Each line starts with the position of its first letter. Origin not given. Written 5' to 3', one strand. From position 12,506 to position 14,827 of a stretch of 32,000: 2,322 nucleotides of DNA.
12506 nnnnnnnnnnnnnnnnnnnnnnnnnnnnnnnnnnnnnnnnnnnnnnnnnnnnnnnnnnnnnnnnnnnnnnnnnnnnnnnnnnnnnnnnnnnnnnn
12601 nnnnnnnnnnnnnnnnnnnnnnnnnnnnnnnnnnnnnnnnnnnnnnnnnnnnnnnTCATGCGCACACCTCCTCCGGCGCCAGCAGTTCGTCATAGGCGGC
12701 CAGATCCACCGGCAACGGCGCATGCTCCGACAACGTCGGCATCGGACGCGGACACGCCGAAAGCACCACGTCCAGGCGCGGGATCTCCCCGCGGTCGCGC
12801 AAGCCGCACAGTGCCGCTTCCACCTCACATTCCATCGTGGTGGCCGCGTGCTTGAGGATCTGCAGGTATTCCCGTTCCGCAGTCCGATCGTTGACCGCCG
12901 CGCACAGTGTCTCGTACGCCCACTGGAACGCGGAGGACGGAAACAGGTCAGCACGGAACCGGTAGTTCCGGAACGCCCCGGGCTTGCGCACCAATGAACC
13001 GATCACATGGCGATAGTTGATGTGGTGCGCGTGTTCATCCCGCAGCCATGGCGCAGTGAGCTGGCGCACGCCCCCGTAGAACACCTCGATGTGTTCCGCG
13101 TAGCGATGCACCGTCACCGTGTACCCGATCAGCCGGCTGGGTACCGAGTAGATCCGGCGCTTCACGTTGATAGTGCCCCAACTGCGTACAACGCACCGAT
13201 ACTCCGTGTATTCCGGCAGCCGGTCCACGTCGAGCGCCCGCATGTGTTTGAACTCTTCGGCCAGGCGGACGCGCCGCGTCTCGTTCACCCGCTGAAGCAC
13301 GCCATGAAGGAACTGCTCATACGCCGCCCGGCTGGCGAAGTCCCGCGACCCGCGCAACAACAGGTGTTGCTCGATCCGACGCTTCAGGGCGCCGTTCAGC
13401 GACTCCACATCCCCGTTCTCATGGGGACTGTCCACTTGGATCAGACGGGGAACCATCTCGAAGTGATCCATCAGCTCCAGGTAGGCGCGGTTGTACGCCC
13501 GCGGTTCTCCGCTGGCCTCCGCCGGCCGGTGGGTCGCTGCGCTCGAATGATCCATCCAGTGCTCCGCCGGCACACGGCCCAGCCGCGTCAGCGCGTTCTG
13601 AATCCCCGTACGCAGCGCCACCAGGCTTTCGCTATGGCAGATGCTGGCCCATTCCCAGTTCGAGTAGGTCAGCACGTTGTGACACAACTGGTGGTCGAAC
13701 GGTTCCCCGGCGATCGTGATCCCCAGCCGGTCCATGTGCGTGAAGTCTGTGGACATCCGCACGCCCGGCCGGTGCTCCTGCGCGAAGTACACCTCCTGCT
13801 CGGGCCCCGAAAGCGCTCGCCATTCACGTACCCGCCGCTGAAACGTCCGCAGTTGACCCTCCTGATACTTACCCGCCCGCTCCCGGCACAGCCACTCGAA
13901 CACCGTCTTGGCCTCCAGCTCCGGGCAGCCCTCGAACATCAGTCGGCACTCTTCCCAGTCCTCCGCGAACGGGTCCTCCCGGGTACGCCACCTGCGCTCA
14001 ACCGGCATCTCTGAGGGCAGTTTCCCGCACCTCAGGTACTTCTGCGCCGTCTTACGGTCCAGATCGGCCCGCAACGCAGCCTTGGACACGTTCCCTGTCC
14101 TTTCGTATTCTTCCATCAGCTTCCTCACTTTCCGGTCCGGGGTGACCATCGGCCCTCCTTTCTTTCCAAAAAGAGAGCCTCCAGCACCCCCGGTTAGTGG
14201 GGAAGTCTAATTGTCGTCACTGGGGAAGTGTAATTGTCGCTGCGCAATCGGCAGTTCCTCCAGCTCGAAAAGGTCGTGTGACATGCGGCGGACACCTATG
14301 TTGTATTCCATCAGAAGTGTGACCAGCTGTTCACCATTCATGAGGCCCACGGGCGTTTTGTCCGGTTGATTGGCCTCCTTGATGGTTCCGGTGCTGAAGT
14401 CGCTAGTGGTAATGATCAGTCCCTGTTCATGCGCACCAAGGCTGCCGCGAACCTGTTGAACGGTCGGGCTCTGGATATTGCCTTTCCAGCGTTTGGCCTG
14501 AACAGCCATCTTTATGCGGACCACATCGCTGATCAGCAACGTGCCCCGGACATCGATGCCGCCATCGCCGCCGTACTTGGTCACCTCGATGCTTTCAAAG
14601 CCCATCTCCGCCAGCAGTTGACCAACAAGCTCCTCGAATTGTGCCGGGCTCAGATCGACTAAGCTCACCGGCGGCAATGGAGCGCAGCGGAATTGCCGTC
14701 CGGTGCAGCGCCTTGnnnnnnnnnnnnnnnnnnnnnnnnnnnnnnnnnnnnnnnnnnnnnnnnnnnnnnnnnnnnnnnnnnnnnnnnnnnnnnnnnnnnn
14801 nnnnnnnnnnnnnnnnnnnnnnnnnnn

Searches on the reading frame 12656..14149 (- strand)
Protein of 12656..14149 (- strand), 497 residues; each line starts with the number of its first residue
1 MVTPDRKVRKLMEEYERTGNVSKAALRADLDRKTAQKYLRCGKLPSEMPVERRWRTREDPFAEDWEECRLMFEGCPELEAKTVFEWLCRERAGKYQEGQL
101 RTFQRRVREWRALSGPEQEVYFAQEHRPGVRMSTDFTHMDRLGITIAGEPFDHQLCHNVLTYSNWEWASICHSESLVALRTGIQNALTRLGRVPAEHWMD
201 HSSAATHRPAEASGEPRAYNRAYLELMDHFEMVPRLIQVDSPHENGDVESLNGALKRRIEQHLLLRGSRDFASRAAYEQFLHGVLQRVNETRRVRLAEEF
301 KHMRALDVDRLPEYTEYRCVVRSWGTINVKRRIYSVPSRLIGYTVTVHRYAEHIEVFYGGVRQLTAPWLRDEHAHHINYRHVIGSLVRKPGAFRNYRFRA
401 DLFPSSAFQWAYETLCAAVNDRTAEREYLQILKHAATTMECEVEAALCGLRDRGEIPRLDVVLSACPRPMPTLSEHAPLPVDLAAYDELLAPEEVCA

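Call 12: search_protein_families(library=pfam, proteins=[window:12656-14149:-], max_evalue=0.01)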
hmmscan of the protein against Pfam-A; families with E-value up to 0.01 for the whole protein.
window:12656-14149:- (497 aa): 2 families
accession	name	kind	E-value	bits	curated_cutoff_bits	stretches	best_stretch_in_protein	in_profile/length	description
PF22483.2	Mu-transpos_C_2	-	4e-07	30.1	27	1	316-360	11-55/73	Mu transposase, C-terminal domain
PF00665.32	rve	-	1.2e-05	26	32.6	1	126-242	2-102/102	Integrase core domain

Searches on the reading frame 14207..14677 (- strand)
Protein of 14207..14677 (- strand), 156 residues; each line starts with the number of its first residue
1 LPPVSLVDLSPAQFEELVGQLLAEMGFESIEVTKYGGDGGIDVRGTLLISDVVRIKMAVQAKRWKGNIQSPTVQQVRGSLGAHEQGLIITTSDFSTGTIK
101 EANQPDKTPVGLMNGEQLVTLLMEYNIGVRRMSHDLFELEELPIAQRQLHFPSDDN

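Call 12: search_protein_families(library=pfam, proteins=[window:14207-14677:-], max_evalue=0.01)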
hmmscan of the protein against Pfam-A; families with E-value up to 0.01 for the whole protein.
window:14207-14677:- (156 aa): 2 families
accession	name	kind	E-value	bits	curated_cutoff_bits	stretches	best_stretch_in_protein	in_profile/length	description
PF04471.18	Mrr_cat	-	1.9e-26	92.8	21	1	8-122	3-115/115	Restriction endonuclease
PF22722.2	NA-iREase1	-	1.9e-08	34.7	27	1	14-119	1-105/106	NACHT-associated inactive Restriction Endonuclease 1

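Call 31: search_protein_families(library=padloc, proteins=[window:14207-14677:-], max_evalue=0.01)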
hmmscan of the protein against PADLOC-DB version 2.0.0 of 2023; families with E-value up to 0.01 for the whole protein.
window:14207-14677:- (156 aa): 9 families
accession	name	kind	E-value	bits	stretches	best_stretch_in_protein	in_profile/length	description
PDLC04796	PDC-S02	-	4.4e-37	125.9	1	6-142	240-377/390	-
PDLC04806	PDC-S02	-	7.5e-34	115.4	1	6-126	182-304/324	-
PDLC04819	PDC-S02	-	6.8e-20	69.6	1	8-136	195-320/334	-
PDLC03657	mREase_IV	-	7.3e-17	59.7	1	6-131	169-300/317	Type IV methyl-directed restriction enzyme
PDLC04815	PDC-S02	-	1.9e-08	32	1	13-124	209-320/346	-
PDLC00631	ZorD1|ZorD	-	3.5e-08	29.7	1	8-129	947-1067/1071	"SWI2/SNF2 helicase, Mrr-like nuclease"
PDLC03663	mREase_IV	-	1.2e-06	25.5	1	6-124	409-525/544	Type IV methyl-directed restriction enzyme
PDLC03203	mREase_II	-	2.2e-06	25.2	1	23-125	268-374/393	Type II methyl-directed restriction enzyme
PDLC02416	Aga_REase-TIR-PNTD1-PNTD2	-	0.00018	18.4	1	6-101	5-97/572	Class I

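Call 32: search_protein_families(library=ncbifam, proteins=[window:14207-14677:-], max_evalue=0.01)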
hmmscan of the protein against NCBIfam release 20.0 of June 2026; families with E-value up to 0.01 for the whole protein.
window:14207-14677:- (156 aa): 0 families
